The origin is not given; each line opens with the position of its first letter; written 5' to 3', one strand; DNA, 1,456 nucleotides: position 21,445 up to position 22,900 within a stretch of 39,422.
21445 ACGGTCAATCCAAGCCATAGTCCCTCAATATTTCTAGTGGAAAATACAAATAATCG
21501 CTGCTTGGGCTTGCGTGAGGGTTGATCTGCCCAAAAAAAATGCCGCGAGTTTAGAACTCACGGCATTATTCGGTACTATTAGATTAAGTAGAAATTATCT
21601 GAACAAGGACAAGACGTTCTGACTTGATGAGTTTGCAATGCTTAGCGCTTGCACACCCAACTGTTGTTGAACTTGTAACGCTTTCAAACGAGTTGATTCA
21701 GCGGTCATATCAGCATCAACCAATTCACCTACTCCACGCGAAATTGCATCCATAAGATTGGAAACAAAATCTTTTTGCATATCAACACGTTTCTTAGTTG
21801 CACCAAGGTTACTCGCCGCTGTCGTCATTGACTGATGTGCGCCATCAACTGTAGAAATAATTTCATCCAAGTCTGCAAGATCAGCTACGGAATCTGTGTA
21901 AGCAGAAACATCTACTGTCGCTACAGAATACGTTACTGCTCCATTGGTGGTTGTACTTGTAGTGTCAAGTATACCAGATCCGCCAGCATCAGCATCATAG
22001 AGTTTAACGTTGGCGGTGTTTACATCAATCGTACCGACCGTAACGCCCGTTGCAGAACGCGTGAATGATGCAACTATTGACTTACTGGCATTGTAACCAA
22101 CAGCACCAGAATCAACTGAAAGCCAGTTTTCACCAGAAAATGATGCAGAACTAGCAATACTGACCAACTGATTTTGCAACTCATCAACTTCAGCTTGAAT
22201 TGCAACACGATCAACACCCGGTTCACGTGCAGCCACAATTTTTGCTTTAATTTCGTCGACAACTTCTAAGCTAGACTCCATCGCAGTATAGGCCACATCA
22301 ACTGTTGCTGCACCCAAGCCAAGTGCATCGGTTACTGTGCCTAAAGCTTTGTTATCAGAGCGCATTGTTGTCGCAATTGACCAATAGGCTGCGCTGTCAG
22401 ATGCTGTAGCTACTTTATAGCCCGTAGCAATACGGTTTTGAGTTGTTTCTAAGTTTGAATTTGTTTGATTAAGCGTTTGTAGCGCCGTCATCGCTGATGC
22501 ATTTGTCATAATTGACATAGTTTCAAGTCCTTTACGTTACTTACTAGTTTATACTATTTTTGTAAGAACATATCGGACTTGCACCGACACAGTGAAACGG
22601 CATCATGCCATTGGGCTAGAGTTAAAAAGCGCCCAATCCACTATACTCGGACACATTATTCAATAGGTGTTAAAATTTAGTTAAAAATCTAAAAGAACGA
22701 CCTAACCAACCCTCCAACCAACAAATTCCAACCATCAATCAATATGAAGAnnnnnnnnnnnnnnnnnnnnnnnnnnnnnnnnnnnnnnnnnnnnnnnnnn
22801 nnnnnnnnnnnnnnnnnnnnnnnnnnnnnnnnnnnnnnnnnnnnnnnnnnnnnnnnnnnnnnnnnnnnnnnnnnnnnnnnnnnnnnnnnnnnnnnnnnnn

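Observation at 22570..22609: Block-conserved 40-bp bipartite motif shared by the flagellin gene and a diguanylate-cyclase unit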

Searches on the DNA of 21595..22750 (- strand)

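Call 19: search_rna_families(source=window, start=22450, end=22750, threshold=evalue, max_evalue=10, show_alignments=3)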
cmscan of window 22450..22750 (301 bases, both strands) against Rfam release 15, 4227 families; matches with E-value up to 10: 3.
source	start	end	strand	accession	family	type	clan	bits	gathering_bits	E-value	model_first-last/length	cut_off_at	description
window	22623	22713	-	RF01456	VrrA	Gene; antisense;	-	13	50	9.9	1-140/140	no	Vibrio regulatory RNA of OmpA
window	22578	22610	-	RF03838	MIR8032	Gene; miRNA;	-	12.4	78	8.6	1-48/48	no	MIR8032 microRNA precursor family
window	22699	22750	+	RF01933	bxd_5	Gene; lncRNA;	-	10.9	50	3.4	1-57/57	no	Bithoraxoid conserved region 5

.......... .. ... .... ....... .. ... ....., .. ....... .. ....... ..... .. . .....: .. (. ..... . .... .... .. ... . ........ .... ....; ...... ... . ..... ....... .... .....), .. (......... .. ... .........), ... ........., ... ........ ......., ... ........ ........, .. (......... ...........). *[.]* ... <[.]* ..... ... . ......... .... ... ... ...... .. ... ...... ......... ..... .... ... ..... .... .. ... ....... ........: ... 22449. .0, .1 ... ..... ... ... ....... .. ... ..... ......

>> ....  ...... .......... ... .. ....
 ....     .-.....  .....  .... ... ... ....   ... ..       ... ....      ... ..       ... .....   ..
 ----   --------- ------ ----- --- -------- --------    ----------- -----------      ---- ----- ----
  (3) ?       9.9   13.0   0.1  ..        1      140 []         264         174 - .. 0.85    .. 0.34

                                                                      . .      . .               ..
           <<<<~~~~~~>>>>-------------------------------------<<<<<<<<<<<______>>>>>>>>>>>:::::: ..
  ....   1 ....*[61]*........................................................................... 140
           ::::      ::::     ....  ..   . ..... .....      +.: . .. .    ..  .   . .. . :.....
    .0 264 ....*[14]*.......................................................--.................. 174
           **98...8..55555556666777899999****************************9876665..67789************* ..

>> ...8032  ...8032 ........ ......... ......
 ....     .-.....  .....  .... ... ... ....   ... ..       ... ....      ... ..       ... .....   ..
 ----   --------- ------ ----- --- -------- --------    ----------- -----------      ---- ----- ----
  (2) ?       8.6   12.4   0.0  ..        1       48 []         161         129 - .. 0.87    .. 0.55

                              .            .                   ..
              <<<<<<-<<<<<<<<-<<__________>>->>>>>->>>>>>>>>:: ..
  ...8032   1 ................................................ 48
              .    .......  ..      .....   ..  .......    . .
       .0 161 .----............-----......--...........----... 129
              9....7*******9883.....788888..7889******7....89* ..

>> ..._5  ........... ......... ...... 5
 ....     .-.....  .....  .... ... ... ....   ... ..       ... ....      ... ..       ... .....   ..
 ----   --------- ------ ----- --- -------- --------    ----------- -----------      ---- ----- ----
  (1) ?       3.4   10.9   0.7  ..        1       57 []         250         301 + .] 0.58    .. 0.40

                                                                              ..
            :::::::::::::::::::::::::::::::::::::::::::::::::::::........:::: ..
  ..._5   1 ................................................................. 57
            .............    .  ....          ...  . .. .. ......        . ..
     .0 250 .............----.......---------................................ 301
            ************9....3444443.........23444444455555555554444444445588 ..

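Call 37: build_rna_model(alignment_id=A2, structure=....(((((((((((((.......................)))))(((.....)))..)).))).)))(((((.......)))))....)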
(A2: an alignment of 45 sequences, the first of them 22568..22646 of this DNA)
Model R1 built from alignment A2 (45 sequences, 89 columns); structure: as given.
model positions 68; base pairs 21; branch points 2; effective number of sequences 4.88; information 0.826 bits per position. Calibrated on 0.2 Mb of random sequence (short: E-values are rough).
structure used (alignment columns):
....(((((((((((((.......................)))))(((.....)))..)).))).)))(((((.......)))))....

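Call 38: search_with_rna_model(model_id=R1, source=window, filters=off, max_evalue=10, show_alignments=6)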
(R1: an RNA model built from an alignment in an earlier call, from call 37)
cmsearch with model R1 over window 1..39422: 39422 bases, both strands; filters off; matches with E-value up to 10: 18.
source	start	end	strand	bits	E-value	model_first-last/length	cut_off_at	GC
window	22568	22645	-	57.3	2.1e-15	1-68/68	no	0.47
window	28884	28966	+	55.3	8.3e-15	1-68/68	no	0.39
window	2615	2684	+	49.4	4.8e-13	1-68/68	no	0.46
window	7443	7528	-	9.2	0.37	1-68/68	no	0.45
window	22599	22609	+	7.6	1.2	27-37/68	no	0.64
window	28925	28935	-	7.6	1.2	27-37/68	no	0.64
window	8333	8404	-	7.4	1.3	1-68/68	no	0.43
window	32537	32579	+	7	1.7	1-68/68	no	0.63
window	6240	6309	-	6.3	2.7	1-68/68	no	0.39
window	30206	30303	-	6.3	2.7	1-68/68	no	0.52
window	1139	1147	+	6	3.4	28-36/68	no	0.56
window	3336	3344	+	6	3.4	28-36/68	no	0.56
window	8887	8961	+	5.7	4.1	1-68/68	no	0.44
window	29450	29498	-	5.5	4.8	1-68/68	no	0.41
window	26860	26938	+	5.5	4.9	1-68/68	no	0.41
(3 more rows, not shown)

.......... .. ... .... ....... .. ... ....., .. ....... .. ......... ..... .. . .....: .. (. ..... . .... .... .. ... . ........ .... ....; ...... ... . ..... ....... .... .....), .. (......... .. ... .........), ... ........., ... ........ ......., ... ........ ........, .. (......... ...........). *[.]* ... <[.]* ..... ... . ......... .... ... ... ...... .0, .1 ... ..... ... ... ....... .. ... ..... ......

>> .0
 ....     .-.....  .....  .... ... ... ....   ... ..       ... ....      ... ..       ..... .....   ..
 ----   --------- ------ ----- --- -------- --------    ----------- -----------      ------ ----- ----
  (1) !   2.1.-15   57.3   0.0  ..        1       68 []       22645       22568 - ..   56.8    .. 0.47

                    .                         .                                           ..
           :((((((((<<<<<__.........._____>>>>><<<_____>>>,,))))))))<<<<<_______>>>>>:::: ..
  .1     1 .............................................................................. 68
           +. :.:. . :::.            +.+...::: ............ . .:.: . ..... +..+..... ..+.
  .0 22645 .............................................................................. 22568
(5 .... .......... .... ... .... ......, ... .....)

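Call 39: search_with_rna_model(model_id=R1, sources=[L001, L002, L003, L004, L005, L006, L007, L008, L009, L010, L011, L012, L013, L014, L015, L016, L017, L018, L019, L020, L021, L022, L023, L024, L025, L026, L027, L028, L029, L030, L031, L032, L033, L034, L035, L036, L037, L038, L039, L040, L041, L042, L043, L044, L045, L046, L047, L048, L049, L050, L051, L052, L053, L054, L055, L056, L057, L058, L059, L060, L061], max_evalue=0.1)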
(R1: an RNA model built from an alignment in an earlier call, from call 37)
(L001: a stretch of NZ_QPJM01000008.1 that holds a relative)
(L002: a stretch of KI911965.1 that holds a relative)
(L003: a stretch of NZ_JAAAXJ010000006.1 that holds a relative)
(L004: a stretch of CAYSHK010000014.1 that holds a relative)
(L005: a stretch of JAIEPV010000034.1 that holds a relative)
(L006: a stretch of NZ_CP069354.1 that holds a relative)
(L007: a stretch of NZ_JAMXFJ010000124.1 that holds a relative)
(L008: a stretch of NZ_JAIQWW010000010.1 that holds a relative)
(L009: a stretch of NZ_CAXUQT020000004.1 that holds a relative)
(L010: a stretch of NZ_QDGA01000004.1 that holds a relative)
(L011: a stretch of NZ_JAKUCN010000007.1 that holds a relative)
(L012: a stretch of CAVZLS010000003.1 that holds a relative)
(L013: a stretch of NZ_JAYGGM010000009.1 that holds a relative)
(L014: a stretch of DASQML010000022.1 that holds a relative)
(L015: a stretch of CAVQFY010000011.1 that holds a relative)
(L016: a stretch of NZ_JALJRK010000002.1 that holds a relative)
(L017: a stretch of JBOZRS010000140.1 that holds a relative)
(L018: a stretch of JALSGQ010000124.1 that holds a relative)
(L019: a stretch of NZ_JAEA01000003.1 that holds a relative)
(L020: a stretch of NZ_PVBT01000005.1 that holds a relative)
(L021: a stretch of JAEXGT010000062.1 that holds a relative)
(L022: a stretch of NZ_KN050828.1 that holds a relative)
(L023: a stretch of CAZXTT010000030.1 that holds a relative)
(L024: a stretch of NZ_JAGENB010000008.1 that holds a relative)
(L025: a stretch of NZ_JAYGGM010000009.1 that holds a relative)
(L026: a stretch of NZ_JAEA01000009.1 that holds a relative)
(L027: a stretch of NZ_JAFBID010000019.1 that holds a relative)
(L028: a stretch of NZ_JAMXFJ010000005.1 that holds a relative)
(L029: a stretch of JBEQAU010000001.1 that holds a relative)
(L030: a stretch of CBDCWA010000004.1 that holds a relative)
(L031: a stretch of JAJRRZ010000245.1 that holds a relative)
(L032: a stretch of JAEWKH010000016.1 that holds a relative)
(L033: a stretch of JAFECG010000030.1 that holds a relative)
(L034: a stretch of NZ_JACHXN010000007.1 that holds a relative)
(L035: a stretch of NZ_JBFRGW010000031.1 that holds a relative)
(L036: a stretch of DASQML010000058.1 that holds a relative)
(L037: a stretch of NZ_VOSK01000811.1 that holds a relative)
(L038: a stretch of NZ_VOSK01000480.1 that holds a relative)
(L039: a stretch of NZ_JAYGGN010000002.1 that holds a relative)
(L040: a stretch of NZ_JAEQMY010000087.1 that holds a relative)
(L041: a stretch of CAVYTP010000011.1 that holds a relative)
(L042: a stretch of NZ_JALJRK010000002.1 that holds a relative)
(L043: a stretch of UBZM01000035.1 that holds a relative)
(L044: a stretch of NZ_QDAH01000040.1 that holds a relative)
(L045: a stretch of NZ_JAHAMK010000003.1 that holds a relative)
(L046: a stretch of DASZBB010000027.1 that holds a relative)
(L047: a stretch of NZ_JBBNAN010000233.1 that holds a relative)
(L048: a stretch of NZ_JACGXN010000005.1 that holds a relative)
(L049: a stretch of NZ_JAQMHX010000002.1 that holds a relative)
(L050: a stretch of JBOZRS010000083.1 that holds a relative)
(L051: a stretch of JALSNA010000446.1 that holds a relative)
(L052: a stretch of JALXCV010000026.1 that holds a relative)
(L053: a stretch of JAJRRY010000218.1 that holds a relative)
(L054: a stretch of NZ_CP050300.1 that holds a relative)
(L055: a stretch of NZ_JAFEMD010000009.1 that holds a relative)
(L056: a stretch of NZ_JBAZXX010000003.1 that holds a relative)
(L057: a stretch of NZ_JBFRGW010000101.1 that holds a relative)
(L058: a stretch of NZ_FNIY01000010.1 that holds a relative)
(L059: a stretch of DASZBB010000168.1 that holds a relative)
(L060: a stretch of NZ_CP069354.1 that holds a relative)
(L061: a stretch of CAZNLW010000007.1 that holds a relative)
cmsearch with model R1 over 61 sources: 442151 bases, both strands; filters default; matches with E-value up to 0.1: 93.
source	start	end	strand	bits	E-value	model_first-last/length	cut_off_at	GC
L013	1457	1522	-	79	9e-21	1-68/68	no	0.55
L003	4873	4939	+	77.9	1.9e-20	1-68/68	no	0.57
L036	3197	3262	+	77.5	2.6e-20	1-68/68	no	0.53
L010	1726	1792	+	77.4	2.6e-20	1-68/68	no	0.58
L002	171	235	-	77.3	2.8e-20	1-68/68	no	0.55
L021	5559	5625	-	77.3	2.9e-20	1-68/68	no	0.6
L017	3196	3262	+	77.1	3.2e-20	1-68/68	no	0.61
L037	515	580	+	76.9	3.8e-20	1-68/68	no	0.52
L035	55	119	-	76.7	4.2e-20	1-68/68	no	0.57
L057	55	119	-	76.7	4.2e-20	1-68/68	no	0.57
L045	566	632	+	76.7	4.4e-20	1-68/68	no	0.58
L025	974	1039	+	76.4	5.5e-20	1-68/68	no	0.55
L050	1590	1656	-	76.3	5.8e-20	1-68/68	no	0.54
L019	2701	2769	+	76.2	5.9e-20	1-68/68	no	0.59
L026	7321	7389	+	76.2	5.9e-20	1-68/68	no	0.59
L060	7567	7632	+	75.7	8.5e-20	1-68/68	no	0.61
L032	104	168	-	75.5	9.9e-20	1-68/68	no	0.54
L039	6886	6952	-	75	1.4e-19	1-68/68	no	0.61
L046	53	117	-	74.8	1.6e-19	1-68/68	no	0.55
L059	3577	3641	-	74.8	1.6e-19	1-68/68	no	0.55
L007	226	290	+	74.5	1.9e-19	1-68/68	no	0.55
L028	5395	5459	-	74.5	1.9e-19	1-68/68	no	0.55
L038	506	570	+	74.4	2.1e-19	1-68/68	no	0.55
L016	419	483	+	74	2.8e-19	1-68/68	no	0.57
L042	7105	7169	+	74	2.8e-19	1-68/68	no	0.57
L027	93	159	-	72.8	6e-19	1-68/68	no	0.61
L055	7387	7452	+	71.7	1.3e-18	1-68/68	no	0.61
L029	2490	2556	+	70.3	3.5e-18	1-68/68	no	0.57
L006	91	156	-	69.5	5.7e-18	1-68/68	no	0.56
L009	7644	7711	+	69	8.4e-18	1-68/68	no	0.47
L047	808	875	+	68.6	1e-17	1-68/68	no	0.5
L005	1272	1340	-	66.9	3.4e-17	1-68/68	no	0.59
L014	3672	3755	-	66.9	3.5e-17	1-68/68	no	0.58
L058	4133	4200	-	65.9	6.6e-17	1-68/68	no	0.49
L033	4932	4998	+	65.9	6.8e-17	1-68/68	no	0.54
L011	932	1002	-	65.8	7.4e-17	1-68/68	no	0.54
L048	6998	7065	+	65.4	9.3e-17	1-68/68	no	0.5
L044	128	197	-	64.6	1.7e-16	1-68/68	no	0.5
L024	7003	7070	-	64.3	2e-16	1-68/68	no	0.53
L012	6485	6551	-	64.1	2.4e-16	1-68/68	no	0.46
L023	6414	6492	-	64.1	2.4e-16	1-68/68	no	0.56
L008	7522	7588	-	64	2.5e-16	1-68/68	no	0.46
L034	673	739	+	64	2.5e-16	1-68/68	no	0.46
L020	1617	1684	-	63.8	2.8e-16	1-68/68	no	0.54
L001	6390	6456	-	63.8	2.9e-16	1-68/68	no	0.46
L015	6866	6932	-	63.5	3.5e-16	1-68/68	no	0.51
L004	5961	6039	+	63.5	3.5e-16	1-68/68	no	0.56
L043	3490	3555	+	63.2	4.4e-16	1-68/68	no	0.47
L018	2600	2676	+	62.6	6.7e-16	1-68/68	no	0.62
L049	1211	1277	-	62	9.6e-16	1-68/68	no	0.48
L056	4243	4311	-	60.5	2.8e-15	1-68/68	no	0.54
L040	238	322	+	58.8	8.5e-15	1-68/68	no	0.54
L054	2707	2774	+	57.6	2e-14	1-68/68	no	0.54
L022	1603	1724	-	56.7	3.7e-14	1-68/68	no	0.59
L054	1553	1630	+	52.5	6.5e-13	1-68/68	no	0.56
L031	1829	1906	-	51.5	1.3e-12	1-68/68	no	0.63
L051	6579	6656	-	50.9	2e-12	1-68/68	no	0.62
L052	4859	4927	+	47.8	1.6e-11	1-68/68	no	0.45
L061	3895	3958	+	47.3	2.2e-11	1-68/68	no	0.66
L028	6745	6782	-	44.1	1.9e-10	31-68/68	5'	0.55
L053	1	58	+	44.1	2e-10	12-68/68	5'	0.59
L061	1135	1200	+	40.2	2.8e-09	1-68/68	no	0.59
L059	3647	3715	-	38.6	8.3e-09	1-68/68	no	0.58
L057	125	189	-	38.4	9.5e-09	1-68/68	no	0.63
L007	152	220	+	38.2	1.1e-08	1-68/68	no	0.52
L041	3734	3816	+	37.8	1.5e-08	1-68/68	no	0.65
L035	125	192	-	37.4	1.9e-08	1-68/68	no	0.53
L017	3119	3189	+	37.4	1.9e-08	1-68/68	no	0.58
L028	5465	5533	-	35.8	5.5e-08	1-68/68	no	0.61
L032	174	241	-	35.2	8.6e-08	1-68/68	no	0.5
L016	346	413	+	33.7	2.4e-07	1-68/68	no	0.59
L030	7290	7364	+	33.3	3e-07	1-68/68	no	0.52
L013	1529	1598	-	31.9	8.2e-07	1-68/68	no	0.54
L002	241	308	-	31.9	8.3e-07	1-68/68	no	0.54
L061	2291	2414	+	31.6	9.8e-07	1-68/68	no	0.66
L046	123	191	-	31.5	1.1e-06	1-68/68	no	0.48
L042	7032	7099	+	30.6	1.9e-06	1-68/68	no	0.57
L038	430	499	+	29.2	5.2e-06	1-68/68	no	0.51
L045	490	559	+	29.1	5.6e-06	1-68/68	no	0.54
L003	4797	4866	+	29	5.6e-06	1-68/68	no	0.53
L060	7491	7560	+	28.2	1e-05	1-68/68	no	0.51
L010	1651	1719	+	27.4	1.7e-05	1-68/68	no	0.54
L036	3123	3190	+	26.7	2.8e-05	1-68/68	no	0.54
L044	204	273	-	26.3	3.7e-05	1-68/68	no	0.54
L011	1009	1073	-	23.8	0.00021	1-68/68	no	0.51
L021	5632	5698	-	22.2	0.00061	1-68/68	no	0.51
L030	4573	4640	+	22.1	0.00064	1-68/68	no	0.56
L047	545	625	+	21.1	0.0012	1-68/68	no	0.6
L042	6881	6921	+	21.1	0.0013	5-44/68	no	0.56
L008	7541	7608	+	18.5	0.0076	1-68/68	no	0.49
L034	653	720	-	18.5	0.0076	1-68/68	no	0.49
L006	163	231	-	17.7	0.013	1-68/68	no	0.54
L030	7277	7345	-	16.8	0.023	1-68/68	no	0.52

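Call 40: search_with_rna_model(model_id=R1, sources=[L059, L017, L054, L030, L047, L003], max_evalue=0.01, show_alignments=10, filters=off)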
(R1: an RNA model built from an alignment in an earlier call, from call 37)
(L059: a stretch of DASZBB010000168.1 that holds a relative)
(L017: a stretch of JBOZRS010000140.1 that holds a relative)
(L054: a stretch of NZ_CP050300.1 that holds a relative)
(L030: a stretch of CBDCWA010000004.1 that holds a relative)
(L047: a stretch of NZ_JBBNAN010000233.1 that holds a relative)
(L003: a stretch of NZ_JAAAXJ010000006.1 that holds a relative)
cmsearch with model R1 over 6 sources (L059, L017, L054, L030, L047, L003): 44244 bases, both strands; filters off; matches with E-value up to 0.01: 13.
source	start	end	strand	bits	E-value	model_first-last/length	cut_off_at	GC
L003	4873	4939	+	77.9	1.9e-21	1-68/68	no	0.57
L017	3196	3262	+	77.1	3.2e-21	1-68/68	no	0.61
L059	3577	3641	-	74.8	1.6e-20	1-68/68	no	0.55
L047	808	875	+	68.6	1e-18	1-68/68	no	0.5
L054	2707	2774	+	57.6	2e-15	1-68/68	no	0.54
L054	1553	1630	+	52.5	6.5e-14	1-68/68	no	0.56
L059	3647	3715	-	38.6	8.3e-10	1-68/68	no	0.58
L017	3119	3189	+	37.4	1.9e-09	1-68/68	no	0.58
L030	7290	7364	+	33.3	3e-08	1-68/68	no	0.52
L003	4797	4866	+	29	5.6e-07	1-68/68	no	0.53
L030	4573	4640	+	22.1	6.4e-05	1-68/68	no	0.56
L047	545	625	+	21.2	0.00012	1-68/68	no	0.6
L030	7277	7345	-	16.9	0.0023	1-68/68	no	0.52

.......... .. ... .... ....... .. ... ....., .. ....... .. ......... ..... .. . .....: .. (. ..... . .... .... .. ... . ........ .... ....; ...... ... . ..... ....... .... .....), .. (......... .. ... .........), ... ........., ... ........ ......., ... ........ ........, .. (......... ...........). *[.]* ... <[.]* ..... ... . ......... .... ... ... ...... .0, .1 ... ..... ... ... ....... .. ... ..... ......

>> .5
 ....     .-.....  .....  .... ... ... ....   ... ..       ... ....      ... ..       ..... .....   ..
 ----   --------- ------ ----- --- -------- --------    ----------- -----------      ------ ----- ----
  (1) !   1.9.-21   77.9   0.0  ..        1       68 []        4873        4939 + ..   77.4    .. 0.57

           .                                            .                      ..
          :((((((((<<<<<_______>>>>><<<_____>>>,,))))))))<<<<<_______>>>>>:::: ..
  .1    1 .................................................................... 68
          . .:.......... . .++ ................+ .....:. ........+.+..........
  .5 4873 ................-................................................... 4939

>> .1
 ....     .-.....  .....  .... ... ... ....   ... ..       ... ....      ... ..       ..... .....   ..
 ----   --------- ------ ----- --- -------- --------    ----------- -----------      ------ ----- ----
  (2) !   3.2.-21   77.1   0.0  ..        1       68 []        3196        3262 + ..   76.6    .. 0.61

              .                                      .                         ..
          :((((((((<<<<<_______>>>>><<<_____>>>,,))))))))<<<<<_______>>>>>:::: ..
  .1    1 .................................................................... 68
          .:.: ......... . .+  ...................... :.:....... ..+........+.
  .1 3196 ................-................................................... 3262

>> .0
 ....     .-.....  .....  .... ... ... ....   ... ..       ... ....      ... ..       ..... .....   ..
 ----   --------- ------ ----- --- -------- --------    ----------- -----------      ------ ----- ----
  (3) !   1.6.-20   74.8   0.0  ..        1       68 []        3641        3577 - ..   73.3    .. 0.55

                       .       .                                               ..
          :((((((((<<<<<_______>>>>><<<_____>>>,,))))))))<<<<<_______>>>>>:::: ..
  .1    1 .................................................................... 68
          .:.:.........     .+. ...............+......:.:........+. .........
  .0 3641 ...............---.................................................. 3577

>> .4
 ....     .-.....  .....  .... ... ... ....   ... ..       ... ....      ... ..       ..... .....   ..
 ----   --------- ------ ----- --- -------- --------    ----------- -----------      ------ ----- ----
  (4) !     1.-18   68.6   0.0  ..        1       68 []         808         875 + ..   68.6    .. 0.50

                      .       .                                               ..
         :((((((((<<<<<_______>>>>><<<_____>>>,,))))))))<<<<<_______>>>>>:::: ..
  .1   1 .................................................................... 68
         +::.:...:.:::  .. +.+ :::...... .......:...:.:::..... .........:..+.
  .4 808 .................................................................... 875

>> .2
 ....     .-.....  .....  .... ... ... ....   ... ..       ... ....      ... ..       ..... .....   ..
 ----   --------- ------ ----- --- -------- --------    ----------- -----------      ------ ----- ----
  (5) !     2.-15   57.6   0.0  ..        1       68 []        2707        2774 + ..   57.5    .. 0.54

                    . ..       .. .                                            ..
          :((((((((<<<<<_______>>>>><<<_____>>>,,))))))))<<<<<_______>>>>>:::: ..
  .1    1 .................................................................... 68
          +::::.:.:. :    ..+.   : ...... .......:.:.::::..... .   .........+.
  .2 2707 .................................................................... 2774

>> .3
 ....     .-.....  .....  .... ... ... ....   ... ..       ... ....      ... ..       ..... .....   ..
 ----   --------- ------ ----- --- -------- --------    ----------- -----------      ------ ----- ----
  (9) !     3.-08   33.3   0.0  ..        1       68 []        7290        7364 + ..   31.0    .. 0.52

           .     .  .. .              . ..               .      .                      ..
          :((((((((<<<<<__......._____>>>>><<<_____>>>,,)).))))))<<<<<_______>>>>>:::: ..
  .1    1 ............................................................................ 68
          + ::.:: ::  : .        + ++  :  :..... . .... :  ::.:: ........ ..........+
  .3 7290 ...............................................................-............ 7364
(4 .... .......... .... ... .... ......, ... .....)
